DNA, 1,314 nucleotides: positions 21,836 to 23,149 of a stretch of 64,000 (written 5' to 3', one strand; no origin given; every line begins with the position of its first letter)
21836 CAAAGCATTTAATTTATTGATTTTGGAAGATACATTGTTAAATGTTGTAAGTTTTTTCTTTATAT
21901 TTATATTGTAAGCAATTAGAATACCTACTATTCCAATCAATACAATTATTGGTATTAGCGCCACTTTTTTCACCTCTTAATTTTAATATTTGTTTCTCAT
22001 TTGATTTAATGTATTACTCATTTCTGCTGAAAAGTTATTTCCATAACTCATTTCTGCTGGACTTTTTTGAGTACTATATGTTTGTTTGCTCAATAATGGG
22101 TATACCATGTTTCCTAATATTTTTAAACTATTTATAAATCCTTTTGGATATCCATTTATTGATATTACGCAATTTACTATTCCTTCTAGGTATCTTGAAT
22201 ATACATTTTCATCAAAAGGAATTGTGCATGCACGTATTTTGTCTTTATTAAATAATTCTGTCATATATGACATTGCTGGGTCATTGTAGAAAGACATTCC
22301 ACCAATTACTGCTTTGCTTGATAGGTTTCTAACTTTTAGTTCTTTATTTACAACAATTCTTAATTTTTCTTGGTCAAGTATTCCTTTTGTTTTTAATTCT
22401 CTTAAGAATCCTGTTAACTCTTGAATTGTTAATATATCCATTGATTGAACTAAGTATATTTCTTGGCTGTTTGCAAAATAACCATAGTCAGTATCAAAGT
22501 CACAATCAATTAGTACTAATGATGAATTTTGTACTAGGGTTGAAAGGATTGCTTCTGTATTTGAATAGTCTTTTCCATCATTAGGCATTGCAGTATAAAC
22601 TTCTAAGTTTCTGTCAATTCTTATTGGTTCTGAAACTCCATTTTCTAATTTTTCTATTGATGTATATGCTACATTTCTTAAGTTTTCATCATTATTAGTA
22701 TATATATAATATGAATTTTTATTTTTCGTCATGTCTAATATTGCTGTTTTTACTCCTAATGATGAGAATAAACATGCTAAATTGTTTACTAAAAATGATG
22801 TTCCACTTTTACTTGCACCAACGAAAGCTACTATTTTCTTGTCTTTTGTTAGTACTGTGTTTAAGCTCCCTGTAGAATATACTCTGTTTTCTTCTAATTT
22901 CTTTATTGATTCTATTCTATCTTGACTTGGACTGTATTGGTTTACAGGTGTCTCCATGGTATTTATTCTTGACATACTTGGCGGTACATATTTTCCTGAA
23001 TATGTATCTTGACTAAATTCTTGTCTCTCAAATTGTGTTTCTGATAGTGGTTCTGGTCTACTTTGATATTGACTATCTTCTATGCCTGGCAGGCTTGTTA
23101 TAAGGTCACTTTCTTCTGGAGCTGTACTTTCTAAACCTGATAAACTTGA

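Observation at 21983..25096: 1037-aa protein combining a receiver-like N-terminus, an LPG-x-E/D repeat linker with two AT-hooks, and a ParA/MinD-like ATPase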

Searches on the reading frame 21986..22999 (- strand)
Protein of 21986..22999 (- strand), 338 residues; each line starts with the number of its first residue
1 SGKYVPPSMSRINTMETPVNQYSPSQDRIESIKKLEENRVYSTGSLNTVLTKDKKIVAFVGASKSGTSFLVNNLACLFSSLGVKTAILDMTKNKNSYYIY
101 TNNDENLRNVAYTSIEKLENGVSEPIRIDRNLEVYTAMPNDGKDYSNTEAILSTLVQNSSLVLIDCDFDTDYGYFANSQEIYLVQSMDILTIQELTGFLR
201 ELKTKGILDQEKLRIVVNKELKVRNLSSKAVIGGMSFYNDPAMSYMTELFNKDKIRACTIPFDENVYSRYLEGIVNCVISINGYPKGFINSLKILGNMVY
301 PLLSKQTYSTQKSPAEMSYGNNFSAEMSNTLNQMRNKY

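Call 7: search_protein_families(library=pfam, proteins=[window:21986-22990:-], max_evalue=10)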
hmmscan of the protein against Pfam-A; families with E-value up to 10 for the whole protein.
seq(335 aa): 3 families
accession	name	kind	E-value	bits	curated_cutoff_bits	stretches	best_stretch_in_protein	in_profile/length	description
PF01656.29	CbiA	-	0.015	15.7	25.4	1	57-216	5-82/125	CobQ/CobB/MinD/ParA nucleotide binding domain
PF11434.14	CHIPS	-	0.035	14.4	25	1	26-59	29-62/91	Chemotaxis-inhibiting protein CHIPS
PF01343.23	Peptidase_S49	-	0.037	14.4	24.9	1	68-156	48-137/154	Peptidase family S49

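Call 12: search_solved_structures(query=window:21986-22990:-, max_evalue=10, show_alignments=2)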
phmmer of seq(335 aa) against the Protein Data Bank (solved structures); distinct sequences matched with E-value up to 10: 1.
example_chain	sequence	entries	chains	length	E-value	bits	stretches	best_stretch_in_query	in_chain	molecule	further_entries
6eji_A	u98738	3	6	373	0.76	12.1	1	65-125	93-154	WlaC protein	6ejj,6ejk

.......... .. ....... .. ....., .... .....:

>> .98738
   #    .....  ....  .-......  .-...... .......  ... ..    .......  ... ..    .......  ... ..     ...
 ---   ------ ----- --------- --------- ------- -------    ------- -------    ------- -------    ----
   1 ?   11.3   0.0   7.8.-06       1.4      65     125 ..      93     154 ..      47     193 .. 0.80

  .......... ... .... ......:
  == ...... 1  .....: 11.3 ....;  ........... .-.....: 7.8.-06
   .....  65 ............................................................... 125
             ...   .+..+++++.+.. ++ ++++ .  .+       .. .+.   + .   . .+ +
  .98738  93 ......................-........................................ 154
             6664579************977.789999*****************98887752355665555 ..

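Call 18: find_related_loci(query=window:21986-22999:-, collection=genome_contigs, flank=10000)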
Query window:21986-22999:- (338 aa) in genome_contigs; peptide patterns used: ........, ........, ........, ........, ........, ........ (x = any residue, [..] = any of these).
128 stretches matched a pattern; 85 encode a relative of the query (tblastn E <= 1e-3); the best 80 are kept; 80 distinct loci.
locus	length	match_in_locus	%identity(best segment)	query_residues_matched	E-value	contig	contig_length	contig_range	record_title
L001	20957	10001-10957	83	19-338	3e-180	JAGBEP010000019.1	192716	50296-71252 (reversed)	MAG: Clostridia bacterium isolate RGIG9048 Water_deer_Rectum-4__c2296, whole genome shotgun sequence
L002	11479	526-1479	82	16-334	6e-177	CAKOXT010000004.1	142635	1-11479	MAG: uncultured Clostridia bacterium isolate REFINED_METABAT215_TOP10_CONTIGS_1500_ASSEMBLY_K77_MERGED__Hadza_MoBio_C-RE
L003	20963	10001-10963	82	13-334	2e-177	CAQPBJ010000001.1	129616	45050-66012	MAG TPA_asm: uncultured Clostridia bacterium isolate MGBC126950 genome assembly, contig: MGBC126950.1, whole genome shot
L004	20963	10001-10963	78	17-338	4e-173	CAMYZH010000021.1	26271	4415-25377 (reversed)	MAG TPA_asm: uncultured Clostridium sp. isolate SRR10912537_bin.20_metaWRAP_v1.3_MAG genome assembly, contig: ERZ1421001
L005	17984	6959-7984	73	1-334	1e-168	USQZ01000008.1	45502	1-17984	uncultured Clostridium sp. isolate UMGS1994 genome assembly, contig: NODE_205_length_45502_cov_9.427377, whole genome sh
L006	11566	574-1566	75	8-338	7e-171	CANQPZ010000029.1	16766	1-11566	MAG: uncultured Clostridia bacterium isolate Lapin-011__bin70 genome assembly, contig: Lapin-011__NODE_3518_length_16766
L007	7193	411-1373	78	13-334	2e-171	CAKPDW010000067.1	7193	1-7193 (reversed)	MAG: uncultured Clostridia bacterium isolate REFINED_METABAT215_TOP10_CONTIGS_1500_ASSEMBLY_K77_MERGED__Hadza_PheChl_Fib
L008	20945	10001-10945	79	19-334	2e-169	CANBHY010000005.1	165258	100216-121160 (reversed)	MAG TPA_asm: uncultured Clostridium sp. isolate SRR15431161_bin.17_metawrap_v1.3_MAG genome assembly, contig: NODE.43_le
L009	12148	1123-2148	72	1-334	1e-168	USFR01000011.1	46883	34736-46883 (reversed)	uncultured Clostridium sp. isolate UMGS1672 genome assembly, contig: NODE_471_length_46883_cov_16.426262, whole genome s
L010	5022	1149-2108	76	19-338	2e-170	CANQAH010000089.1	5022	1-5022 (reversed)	MAG: uncultured Clostridia bacterium isolate Lapin-002__bin127 genome assembly, contig: Lapin-002__NODE_22410_length_502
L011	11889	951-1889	73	22-338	6e-153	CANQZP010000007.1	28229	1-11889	MAG: uncultured Clostridia bacterium isolate Lapin-017__bin50 genome assembly, contig: Lapin-017__NODE_795_length_28229_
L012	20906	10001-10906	72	30-335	6e-146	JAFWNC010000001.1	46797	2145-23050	MAG: Clostridia bacterium isolate RGIG5890 Sheep_Jejunum-4__c76, whole genome shotgun sequence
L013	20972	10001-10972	66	16-338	1e-142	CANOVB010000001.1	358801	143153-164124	MAG TPA_asm: uncultured Clostridium sp. isolate SRR15604590_bin.29_metawrap_v1.3_MAG genome assembly, contig: NODE.9_len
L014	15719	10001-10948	67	16-335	3e-142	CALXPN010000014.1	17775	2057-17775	MAG: uncultured Clostridia bacterium isolate BRZ_BB__bin97 genome assembly, contig: BRZ_BB__NODE_3561_length_17775_cov_2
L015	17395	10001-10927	73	27-338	1e-152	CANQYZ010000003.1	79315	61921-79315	MAG: uncultured Clostridia bacterium isolate Lapin-014__bin59 genome assembly, contig: Lapin-014__NODE_181_length_79315_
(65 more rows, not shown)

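Call 19: search_protein_representatives(protein=window:21986-22999:-)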
Query: 338 residues. Proteins with E-value up to 0.001 (for the whole library): 345; up to 1e-10: 256; up to 1e-30: 155. The best 150 are listed.
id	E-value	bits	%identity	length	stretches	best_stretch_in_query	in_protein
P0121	2.2e-160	549.3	80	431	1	21-338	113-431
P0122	1.8e-158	542.9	77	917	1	17-338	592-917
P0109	2.5e-158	542.5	75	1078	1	15-338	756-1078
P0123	4.6e-143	492.4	73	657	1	23-338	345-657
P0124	1.1e-142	491.1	69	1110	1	13-338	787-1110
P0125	3.5e-138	476.3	72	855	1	19-338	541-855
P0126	5.8e-135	465.7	69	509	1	12-338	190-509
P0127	3.9e-131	453.2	68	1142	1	30-336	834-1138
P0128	1.1e-129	448.4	65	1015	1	17-338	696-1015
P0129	3.1e-128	443.6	64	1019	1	11-338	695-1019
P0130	6.7e-125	432.7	65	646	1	28-338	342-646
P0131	1.1e-117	409.0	62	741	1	32-336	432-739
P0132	5.2e-114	396.9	60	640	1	21-338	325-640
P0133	6.9e-111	386.7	61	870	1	39-338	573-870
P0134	3.2e-110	384.5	60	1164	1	18-337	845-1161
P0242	6.6e-51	189.7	38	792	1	27-302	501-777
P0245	1.1e-48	182.4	41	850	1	47-301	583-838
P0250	1.1e-44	169.3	38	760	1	51-309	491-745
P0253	1.0e-43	166.1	39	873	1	12-301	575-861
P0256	1.6e-39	152.4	38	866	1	42-308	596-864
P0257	1.9e-39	152.1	36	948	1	50-301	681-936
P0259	2.4e-39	151.8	32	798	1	8-305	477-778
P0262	6.2e-38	147.1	36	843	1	42-304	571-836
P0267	2.2e-34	135.4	34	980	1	54-300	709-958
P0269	7.2e-33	130.5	33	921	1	47-296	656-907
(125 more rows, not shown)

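Call 21: search_protein_families(library=pfam, proteins=[P0242, P0245, P0253, P0256, P0257, P0259, P0262, P0267, P0269, P0250], max_evalue=0.1)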
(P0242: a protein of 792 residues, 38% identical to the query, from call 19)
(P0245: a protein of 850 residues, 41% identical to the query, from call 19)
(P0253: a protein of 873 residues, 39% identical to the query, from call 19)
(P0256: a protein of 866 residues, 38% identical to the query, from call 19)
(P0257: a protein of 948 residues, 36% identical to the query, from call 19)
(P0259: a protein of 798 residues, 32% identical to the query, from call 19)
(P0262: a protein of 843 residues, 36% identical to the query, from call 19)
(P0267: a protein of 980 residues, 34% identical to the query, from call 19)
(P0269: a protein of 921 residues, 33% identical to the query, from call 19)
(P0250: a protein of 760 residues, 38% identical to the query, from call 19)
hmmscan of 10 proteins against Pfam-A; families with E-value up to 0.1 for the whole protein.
P0242 (792 aa): 1 family
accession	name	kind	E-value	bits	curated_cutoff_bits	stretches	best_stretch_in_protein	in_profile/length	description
PF13401.12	AAA_22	-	0.014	16.1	27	0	528-643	4-91/130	AAA domain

P0245 (850 aa): 0 families

P0253 (873 aa): 0 families

P0256 (866 aa): 0 families

P0257 (948 aa): 1 family
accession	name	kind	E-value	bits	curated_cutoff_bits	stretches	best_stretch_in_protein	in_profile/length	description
PF10186.14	ATG14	-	0.0023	17.5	33.2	1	607-671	69-133/347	Vacuolar sorting 38 and autophagy-related subunit 14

P0259 (798 aa): 1 family
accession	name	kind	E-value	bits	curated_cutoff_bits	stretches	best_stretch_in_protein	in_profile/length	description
PF01656.29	CbiA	-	0.048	14.1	25.4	0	540-728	13-119/125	CobQ/CobB/MinD/ParA nucleotide binding domain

P0262 (843 aa): 0 families

P0267 (980 aa): 0 families

P0269 (921 aa): 0 families

P0250 (760 aa): 0 families

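Call 23: find_homologous_proteins(query=P0267, max_evalue=0.001)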
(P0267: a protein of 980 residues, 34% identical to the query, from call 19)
Query P0267 (980 aa): 114 proteins with E <= 0.001 among 8000 candidates.
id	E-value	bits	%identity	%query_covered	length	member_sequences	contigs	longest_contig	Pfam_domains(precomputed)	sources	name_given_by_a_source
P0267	0.0e+0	2124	100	100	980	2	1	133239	-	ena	-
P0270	0.0e+0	1700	78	100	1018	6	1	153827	-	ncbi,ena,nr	ncbi:MAG: hypothetical protein IJO08_01455 [Clostridia bacterium]|nr:hypothetical protein [Clostridi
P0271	0.0e+0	1149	58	100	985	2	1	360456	-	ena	-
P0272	5.6e-247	840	61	32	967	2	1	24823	-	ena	-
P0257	1.1e-240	820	60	32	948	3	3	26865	-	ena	-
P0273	6.9e-238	810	48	100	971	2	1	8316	-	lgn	-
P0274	9.4e-236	803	59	29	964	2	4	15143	-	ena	-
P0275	3.6e-235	801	59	32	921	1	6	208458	-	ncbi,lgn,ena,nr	ncbi:MAG: hypothetical protein IJX99_07675 [Clostridia bacterium]|nr:hypothetical protein [Clostridi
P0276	4.5e-235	801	56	35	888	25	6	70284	-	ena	-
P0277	2.0e-233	796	56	35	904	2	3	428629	PF08017.17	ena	-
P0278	3.2e-233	795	56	35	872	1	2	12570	-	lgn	-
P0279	3.7e-233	795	56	35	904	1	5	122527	PF08017.17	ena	-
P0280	3.7e-233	795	56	35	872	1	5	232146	-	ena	-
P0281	4.2e-233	795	56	35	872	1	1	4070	-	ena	-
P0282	6.2e-233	794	56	35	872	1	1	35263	-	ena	-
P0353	2.6e-182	626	40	100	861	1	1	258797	-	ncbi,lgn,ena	-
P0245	9.2e-164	565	49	37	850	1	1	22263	-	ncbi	-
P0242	2.0e-138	481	42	37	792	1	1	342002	-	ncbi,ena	-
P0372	3.2e-73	266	33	31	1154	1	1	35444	-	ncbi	-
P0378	6.8e-67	245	29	48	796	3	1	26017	-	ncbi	-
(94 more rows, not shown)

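Call 29: search_solved_structures(query=A2, max_evalue=1, show_alignments=3)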
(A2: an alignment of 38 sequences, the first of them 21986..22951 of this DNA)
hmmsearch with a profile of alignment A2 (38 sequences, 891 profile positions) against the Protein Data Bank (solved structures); distinct sequences matched with E-value up to 1: 27.
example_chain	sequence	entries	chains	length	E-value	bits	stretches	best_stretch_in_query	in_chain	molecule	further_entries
9ijj_A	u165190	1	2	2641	0.00015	23.2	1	373-474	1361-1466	Cilia and flagella associated protein 46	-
7sgs_A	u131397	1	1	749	0.00033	22.1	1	310-466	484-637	Ensconsin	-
9k49_H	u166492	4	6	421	0.002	19.5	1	219-458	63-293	Tol-Pal system protein TolA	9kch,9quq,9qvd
9ddm_F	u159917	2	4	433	0.0021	19.4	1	219-458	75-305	Tol-Pal system protein TolA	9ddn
3jcj_f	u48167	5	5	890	0.0036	18.7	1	246-466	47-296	Translation initiation factor IF-2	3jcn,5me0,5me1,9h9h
5yfp_A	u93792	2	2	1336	0.005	18.2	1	271-561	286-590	Exocyst complex component SEC3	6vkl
7abg_A4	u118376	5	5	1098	0.0063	17.8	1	375-454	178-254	Transcription elongation regulator 1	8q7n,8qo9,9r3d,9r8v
7abf_A4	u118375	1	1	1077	0.0067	17.8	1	375-454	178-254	Transcription elongation regulator 1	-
9kpz_H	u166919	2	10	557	0.0068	17.7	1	219-458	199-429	Ubiquitin-like protein SMT3,Tol-Pal system protein TolA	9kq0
8w41_A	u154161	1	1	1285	0.012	17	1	217-494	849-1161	Unconventional myosin-VI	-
7dxk_A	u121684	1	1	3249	0.038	15.3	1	314-447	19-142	Huntingtin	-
7w59_X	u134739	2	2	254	0.06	14.6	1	362-491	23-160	PSME3-interacting protein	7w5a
8iqg_A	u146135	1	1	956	0.15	13.3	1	318-438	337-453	Chromatin assembly factor 1 subunit A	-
8iqf_A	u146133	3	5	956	0.15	13.3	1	318-438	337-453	Chromatin assembly factor 1 subunit A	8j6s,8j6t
7uic_b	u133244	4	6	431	0.22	12.7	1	367-605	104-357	Mediator of RNA polymerase II transcription subunit 2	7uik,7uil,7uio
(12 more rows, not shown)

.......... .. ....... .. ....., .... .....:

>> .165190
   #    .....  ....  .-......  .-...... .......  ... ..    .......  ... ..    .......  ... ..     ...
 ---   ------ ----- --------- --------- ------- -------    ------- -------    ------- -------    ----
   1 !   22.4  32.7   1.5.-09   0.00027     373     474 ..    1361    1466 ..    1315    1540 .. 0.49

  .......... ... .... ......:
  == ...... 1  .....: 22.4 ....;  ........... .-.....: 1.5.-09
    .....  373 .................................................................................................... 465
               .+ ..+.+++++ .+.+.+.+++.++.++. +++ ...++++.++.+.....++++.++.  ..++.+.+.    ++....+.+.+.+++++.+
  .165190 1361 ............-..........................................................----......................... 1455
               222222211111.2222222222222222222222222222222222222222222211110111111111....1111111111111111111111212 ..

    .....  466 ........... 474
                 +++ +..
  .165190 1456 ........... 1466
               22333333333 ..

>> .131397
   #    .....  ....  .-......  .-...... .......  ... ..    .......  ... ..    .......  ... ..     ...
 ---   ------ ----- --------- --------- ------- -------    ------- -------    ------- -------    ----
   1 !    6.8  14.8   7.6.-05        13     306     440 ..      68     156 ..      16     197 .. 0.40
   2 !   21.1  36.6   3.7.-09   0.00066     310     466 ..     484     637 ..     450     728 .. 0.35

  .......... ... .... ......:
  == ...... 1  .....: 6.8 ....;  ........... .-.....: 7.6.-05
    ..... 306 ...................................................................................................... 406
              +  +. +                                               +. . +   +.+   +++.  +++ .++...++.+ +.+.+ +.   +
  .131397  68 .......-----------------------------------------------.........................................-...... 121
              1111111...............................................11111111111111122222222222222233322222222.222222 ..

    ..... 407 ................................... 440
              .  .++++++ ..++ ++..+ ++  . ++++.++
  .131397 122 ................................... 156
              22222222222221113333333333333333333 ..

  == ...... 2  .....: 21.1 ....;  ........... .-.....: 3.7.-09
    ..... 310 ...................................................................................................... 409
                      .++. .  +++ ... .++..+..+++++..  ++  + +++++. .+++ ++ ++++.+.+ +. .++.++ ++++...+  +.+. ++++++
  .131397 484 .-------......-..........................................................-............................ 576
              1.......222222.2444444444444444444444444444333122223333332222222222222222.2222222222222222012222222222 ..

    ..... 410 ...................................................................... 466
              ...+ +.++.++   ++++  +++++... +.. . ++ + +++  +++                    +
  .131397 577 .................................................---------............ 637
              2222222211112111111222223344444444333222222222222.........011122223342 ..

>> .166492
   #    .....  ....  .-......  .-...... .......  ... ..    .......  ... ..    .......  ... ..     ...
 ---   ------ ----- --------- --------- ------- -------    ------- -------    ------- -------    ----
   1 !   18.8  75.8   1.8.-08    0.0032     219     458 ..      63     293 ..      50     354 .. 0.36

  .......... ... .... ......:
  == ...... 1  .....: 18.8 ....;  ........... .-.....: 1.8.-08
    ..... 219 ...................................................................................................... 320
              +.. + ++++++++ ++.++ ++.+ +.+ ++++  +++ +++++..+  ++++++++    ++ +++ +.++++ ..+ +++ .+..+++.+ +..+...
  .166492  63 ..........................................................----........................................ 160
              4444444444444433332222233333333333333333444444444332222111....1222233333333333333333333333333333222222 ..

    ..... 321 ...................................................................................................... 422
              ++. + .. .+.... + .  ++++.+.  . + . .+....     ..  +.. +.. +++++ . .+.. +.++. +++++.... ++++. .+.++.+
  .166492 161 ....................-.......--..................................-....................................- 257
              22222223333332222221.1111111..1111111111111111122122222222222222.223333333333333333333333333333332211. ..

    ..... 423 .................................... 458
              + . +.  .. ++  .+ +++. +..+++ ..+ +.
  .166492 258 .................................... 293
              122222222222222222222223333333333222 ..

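Call 33: predict_structure(alignment_id=A2)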
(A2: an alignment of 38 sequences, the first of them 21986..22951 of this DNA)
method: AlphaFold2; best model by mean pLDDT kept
length: 322 residues; sequences in the alignment: 38
mean_pLDDT: 82.3   pTM: 0.79
mean pLDDT of the five models: 82.3, 82.3, 81.6, 80.6, 79.7
residues with pLDDT >= 90: 171; 70-90: 83; 50-70: 37; < 50: 31
segments of 3 or more residues with pLDDT < 50: 1-8, 288-307
pLDDT, mean of each block of 10 residues (from residue 1): 45 54 60 77 88 94 95 88 89 94 95 95 87 94 96 93 94 88 92 92 80 91 88 92 89 88 88 94 71 40 44 62 52
secondary structure, 60 per line:
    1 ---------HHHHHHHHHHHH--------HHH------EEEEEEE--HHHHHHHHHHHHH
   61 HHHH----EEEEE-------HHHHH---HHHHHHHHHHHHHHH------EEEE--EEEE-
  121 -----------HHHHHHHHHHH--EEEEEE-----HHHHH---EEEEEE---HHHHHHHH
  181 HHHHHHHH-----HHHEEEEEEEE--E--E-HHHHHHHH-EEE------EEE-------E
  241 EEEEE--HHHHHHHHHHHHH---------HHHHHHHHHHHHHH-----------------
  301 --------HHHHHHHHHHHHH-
elements in order: H10-21 E39-45 H48-64 E69-73 H81-85 H89-103 E110-113 E116-119 H132-142 E145-150 H156-160 E164-169 H173-188 E197-204 H212-219 E221-223 E230-232 E240-245 H248-260 H270-283 H309-321
